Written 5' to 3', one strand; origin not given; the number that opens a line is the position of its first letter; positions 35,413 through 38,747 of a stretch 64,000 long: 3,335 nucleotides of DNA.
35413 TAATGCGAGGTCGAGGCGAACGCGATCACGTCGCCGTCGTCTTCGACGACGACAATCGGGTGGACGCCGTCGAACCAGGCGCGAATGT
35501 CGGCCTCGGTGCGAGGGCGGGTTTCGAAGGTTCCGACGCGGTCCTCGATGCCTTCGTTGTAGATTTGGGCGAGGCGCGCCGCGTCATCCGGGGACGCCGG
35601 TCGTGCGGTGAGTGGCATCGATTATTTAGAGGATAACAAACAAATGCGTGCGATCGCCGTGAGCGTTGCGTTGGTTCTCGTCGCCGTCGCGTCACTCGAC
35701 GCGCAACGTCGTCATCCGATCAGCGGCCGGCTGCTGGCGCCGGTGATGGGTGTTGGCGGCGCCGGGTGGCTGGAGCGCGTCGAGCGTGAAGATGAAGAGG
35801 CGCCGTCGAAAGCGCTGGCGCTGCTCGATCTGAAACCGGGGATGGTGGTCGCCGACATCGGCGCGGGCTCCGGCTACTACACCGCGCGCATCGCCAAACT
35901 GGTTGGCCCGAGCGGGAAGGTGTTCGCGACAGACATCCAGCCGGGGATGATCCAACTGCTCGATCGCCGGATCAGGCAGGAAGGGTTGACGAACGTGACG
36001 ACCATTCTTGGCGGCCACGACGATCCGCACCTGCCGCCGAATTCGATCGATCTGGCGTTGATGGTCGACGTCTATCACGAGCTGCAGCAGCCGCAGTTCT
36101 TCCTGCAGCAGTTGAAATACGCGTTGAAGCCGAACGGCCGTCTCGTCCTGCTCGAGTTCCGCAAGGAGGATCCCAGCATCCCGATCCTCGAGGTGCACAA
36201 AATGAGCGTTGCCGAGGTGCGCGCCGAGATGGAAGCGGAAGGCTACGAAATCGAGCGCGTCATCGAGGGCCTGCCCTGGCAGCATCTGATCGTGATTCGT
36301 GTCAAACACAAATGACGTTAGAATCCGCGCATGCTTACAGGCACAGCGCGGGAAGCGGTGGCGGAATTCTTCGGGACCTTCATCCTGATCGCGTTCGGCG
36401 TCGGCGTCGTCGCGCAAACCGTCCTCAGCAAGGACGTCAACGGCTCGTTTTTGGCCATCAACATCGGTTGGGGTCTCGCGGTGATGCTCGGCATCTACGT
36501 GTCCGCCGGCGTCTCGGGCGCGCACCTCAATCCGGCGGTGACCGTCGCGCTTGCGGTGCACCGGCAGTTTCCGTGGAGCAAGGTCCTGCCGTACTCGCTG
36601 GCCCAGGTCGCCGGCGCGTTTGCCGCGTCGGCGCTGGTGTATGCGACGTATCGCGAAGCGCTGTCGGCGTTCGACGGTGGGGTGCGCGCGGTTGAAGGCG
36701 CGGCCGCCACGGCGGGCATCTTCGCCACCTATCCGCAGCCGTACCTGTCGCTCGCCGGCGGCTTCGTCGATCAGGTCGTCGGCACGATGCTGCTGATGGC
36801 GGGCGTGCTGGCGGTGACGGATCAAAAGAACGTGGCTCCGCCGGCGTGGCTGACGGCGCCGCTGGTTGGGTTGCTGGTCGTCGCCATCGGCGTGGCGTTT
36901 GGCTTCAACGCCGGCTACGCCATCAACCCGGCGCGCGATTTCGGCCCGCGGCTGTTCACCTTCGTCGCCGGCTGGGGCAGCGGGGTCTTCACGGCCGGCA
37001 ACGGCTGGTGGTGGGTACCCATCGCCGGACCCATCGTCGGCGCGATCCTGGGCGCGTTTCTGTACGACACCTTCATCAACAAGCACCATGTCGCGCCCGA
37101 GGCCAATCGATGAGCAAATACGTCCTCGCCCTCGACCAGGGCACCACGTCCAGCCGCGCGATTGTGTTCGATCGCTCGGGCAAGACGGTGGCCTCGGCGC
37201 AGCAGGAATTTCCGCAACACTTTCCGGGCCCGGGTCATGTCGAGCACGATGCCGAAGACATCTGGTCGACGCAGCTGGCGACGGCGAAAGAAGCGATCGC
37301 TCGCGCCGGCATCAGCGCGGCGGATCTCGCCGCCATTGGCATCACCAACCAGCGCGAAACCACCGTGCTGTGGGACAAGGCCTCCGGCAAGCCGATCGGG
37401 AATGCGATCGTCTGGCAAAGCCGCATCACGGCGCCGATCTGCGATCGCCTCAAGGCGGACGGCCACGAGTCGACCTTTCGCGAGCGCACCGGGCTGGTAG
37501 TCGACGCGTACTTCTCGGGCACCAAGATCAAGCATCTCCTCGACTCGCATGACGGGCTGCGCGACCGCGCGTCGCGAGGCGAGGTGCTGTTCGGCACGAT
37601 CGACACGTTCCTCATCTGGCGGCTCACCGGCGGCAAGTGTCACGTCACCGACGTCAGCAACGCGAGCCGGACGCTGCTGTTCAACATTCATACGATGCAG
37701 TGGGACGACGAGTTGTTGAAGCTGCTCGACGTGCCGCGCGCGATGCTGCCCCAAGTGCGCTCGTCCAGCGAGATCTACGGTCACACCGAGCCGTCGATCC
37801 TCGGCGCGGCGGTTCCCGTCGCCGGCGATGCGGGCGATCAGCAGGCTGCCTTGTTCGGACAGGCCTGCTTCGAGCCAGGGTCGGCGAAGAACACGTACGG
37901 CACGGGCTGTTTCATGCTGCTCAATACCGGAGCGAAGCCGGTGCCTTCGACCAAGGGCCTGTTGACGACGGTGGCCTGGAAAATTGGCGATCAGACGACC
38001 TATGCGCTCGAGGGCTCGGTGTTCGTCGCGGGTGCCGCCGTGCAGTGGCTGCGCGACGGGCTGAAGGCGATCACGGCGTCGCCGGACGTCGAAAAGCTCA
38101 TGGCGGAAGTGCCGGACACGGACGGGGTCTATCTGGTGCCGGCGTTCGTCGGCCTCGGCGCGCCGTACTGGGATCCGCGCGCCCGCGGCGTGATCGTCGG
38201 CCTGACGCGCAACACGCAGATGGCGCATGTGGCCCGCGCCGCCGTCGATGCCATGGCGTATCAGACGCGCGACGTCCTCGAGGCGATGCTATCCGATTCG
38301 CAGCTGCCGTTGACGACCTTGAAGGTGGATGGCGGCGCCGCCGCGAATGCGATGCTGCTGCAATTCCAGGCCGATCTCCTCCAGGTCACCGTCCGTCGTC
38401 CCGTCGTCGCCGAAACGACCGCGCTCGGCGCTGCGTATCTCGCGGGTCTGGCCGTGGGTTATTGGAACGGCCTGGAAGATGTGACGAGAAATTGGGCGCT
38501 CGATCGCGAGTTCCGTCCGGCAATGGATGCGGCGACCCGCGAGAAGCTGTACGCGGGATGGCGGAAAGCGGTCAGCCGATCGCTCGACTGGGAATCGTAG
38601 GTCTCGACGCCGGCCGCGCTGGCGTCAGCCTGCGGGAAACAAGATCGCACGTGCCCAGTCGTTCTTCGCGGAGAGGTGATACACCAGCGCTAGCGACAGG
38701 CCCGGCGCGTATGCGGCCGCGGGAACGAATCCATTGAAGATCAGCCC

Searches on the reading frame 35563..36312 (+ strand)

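Call 41: search_protein_families(library=pfam, proteins=[window:35563-36312:+], max_evalue=0.00001)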
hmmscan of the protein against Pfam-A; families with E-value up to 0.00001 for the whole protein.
window:35563-36312:+ (250 aa): 10 families
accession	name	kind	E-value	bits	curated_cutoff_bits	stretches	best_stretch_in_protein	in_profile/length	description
PF13847.12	Methyltransf_31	-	4e-17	62.7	27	1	91-206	2-119/145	Methyltransferase domain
PF08242.18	Methyltransf_12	-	2.3e-15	57.5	30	1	98-194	2-98/98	Methyltransferase domain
PF13649.12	Methyltransf_25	-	3.5e-15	56.9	27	1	96-192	1-97/97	Methyltransferase domain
PF08241.18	Methyltransf_11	-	1.1e-14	55.3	21.2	1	98-196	2-95/95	Methyltransferase domain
PF01135.25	PCMT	-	1.3e-11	45.1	20.3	1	83-150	64-131/210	Protein-L-isoaspartate(D-aspartate) O-methyltransferase (PCMT)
PF01209.24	Ubie_methyltran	-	2.9e-10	40.3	20.1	1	90-202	45-157/233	ubiE/COQ5 methyltransferase family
PF13489.12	Methyltransf_23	-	1.6e-09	38.2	27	1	83-210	12-124/164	Methyltransferase domain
PF01269.23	Fibrillarin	-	7.6e-07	28.9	27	1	84-235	63-210/227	Fibrillarin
PF00891.24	Methyltransf_2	-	1e-06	28.7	22.3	1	82-199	52-167/210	O-methyltransferase domain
PF01728.25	FtsJ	-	4.6e-06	27.1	24.1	0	89-142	17-67/181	FtsJ-like methyltransferase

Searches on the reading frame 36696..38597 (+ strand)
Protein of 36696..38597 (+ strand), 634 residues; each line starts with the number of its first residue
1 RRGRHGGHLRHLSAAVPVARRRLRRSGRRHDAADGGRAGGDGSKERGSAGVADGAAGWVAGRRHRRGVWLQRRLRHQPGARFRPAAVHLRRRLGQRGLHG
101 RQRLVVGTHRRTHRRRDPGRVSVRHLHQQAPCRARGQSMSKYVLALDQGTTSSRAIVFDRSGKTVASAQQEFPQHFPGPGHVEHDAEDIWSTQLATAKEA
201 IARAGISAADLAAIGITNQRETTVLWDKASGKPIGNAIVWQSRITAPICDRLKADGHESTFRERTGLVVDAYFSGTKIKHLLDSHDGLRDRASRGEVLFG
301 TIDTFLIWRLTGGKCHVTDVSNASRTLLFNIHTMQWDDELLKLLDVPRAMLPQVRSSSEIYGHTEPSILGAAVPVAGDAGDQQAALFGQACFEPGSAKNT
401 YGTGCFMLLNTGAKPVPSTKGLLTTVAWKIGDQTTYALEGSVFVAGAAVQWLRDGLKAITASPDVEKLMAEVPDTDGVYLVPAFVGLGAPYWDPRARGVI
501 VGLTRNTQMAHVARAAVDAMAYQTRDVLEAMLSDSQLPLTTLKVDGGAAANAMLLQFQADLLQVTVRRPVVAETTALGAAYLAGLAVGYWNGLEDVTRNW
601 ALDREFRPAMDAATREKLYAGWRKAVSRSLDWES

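Call 42: search_protein_families(library=pfam, proteins=[window:36696-38597:+], max_evalue=0.00001)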
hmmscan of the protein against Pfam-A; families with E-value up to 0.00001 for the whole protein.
window:36696-38597:+ (634 aa): 2 families
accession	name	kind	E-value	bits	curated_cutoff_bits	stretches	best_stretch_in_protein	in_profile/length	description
PF00370.27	FGGY_N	-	3e-76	256.7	28.8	1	142-388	1-245/245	FGGY family of carbohydrate kinases, N-terminal domain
PF02782.22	FGGY_C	-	1e-45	156.4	27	1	398-586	2-197/198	FGGY family of carbohydrate kinases, C-terminal domain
